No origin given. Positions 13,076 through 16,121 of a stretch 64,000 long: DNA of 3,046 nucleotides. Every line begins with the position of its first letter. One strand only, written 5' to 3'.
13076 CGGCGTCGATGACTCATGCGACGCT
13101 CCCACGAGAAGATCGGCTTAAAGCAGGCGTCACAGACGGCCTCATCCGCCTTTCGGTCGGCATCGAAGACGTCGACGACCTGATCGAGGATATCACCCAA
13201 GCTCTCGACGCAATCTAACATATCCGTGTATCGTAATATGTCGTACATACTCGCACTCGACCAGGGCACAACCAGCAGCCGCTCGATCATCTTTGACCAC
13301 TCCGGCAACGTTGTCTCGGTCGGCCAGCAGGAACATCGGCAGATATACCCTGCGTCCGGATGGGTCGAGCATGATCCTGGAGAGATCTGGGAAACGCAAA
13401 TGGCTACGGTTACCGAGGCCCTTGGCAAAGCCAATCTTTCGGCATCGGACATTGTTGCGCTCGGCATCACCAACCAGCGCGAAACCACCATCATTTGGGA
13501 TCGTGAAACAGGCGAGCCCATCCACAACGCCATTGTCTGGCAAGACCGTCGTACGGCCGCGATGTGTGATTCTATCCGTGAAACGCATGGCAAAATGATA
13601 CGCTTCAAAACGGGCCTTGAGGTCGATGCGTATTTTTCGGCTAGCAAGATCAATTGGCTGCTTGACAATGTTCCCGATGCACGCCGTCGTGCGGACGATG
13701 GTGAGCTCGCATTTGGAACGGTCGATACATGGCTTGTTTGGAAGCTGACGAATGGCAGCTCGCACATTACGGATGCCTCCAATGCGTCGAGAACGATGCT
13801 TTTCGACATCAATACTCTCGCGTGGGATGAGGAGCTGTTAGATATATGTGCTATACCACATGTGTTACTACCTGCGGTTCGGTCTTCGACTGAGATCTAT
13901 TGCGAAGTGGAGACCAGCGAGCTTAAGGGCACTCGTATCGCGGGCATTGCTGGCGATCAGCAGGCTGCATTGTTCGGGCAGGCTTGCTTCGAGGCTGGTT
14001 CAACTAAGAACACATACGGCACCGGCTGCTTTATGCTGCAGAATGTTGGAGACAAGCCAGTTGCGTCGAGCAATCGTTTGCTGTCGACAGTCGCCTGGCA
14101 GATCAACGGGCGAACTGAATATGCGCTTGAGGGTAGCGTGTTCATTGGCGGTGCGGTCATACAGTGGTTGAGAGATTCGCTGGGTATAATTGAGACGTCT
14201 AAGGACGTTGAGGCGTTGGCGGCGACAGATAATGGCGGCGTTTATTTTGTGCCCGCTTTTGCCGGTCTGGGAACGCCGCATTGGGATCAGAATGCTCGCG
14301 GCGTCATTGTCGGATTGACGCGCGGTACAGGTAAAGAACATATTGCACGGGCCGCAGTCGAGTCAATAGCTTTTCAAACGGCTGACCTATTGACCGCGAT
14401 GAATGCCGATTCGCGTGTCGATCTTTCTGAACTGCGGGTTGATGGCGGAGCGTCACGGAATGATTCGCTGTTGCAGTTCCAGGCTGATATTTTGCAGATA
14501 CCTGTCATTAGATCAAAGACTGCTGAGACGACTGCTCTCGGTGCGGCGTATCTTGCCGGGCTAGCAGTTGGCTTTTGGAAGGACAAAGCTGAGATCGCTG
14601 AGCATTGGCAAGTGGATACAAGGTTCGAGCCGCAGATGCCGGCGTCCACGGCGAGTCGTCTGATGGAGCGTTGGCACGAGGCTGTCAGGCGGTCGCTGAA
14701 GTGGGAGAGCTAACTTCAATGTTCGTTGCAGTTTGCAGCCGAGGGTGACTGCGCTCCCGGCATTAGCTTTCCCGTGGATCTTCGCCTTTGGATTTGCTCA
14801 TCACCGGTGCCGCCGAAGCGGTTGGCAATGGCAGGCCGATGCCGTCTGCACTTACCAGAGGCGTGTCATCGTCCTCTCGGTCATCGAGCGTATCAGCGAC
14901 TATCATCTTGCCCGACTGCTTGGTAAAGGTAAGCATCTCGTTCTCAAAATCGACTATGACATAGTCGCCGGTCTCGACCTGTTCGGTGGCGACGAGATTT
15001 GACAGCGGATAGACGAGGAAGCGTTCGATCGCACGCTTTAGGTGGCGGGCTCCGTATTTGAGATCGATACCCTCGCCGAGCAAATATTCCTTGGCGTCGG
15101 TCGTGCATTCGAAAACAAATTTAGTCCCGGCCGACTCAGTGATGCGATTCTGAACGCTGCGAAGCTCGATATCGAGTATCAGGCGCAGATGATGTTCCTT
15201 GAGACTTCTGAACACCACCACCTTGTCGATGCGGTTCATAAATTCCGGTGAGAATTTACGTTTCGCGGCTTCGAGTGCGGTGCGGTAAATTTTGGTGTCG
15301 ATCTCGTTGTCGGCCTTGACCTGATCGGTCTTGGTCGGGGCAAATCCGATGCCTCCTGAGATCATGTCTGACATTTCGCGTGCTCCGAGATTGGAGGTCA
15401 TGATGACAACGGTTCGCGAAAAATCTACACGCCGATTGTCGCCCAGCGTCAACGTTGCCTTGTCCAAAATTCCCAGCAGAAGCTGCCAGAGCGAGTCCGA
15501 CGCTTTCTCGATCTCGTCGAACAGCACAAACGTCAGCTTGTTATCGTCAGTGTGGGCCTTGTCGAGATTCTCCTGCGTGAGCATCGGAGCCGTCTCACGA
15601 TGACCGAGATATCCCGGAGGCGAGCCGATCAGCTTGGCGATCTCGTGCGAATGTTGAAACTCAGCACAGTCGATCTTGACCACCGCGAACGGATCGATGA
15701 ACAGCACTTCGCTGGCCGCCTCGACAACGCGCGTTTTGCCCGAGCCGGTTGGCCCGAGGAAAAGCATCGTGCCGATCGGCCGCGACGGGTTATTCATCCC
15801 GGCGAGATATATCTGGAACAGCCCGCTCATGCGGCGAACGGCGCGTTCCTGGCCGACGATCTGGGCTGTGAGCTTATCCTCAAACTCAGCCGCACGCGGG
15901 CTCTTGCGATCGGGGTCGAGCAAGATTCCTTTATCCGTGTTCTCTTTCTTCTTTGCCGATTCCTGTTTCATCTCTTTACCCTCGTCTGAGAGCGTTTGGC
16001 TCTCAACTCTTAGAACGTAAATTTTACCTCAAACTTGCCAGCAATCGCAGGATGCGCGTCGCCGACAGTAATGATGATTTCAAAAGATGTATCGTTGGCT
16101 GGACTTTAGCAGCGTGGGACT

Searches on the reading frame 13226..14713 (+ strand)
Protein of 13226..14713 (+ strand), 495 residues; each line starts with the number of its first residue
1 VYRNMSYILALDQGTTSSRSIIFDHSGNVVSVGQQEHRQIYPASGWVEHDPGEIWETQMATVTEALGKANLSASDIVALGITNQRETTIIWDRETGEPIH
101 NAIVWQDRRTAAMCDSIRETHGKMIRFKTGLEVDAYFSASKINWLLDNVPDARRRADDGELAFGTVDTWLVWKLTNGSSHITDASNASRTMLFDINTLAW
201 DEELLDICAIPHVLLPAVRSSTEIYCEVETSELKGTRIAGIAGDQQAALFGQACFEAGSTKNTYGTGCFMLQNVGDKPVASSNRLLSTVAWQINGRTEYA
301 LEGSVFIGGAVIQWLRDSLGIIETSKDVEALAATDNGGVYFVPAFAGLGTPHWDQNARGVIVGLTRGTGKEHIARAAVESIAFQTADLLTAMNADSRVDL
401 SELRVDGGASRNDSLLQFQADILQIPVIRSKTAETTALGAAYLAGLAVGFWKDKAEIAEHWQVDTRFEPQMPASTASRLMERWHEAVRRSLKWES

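Call 59: search_protein_families(library=pfam, proteins=[window:13226-14713:+], max_evalue=0.01)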
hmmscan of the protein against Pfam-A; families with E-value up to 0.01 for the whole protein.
window:13226-14713:+ (495 aa): 2 families
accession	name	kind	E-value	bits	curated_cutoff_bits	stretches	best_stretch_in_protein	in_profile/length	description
PF00370.27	FGGY_N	-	1.2e-76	258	28.8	1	7-251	1-245/245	FGGY family of carbohydrate kinases, N-terminal domain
PF02782.22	FGGY_C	-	8.8e-46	156.6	27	1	262-447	3-197/198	FGGY family of carbohydrate kinases, C-terminal domain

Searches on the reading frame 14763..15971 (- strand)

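Call 59: search_protein_families(library=pfam, proteins=[window:14763-15971:-], max_evalue=0.01)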
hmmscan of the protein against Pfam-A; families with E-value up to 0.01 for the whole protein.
window:14763-15971:- (402 aa): 9 families
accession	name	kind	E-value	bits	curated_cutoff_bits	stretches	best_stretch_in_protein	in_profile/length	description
PF07724.20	AAA_2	-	2.8e-35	122.3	27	1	64-250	1-165/166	AAA domain (Cdc48 subfamily)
PF10431.15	ClpB_D2-small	-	7e-15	55.3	21.9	1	257-340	1-81/81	C-terminal, D2-small domain, of ClpB protein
PF07728.20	AAA_5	-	8.9e-07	29.4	22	1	69-199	2-127/139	AAA domain (dynein-related subfamily)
PF00004.35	AAA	-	3.3e-05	24.8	21.2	1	69-194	1-109/131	ATPase family associated with various cellular activities (AAA)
PF13401.12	AAA_22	-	0.00015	22.5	27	1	69-170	8-109/130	AAA domain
PF00158.32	Sigma54_activat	-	0.0016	18.6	20.2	1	68-193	24-142/168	Sigma-54 interaction domain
PF13191.12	AAA_16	-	0.002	19.1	32.6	0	64-114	23-82/167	AAA ATPase domain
PF00437.27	T2SSE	-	0.0036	16.4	24.9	1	64-109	140-186/370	Type II/IV secretion system protein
PF13479.12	AAA_24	-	0.008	16.5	27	0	69-163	5-82/195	AAA domain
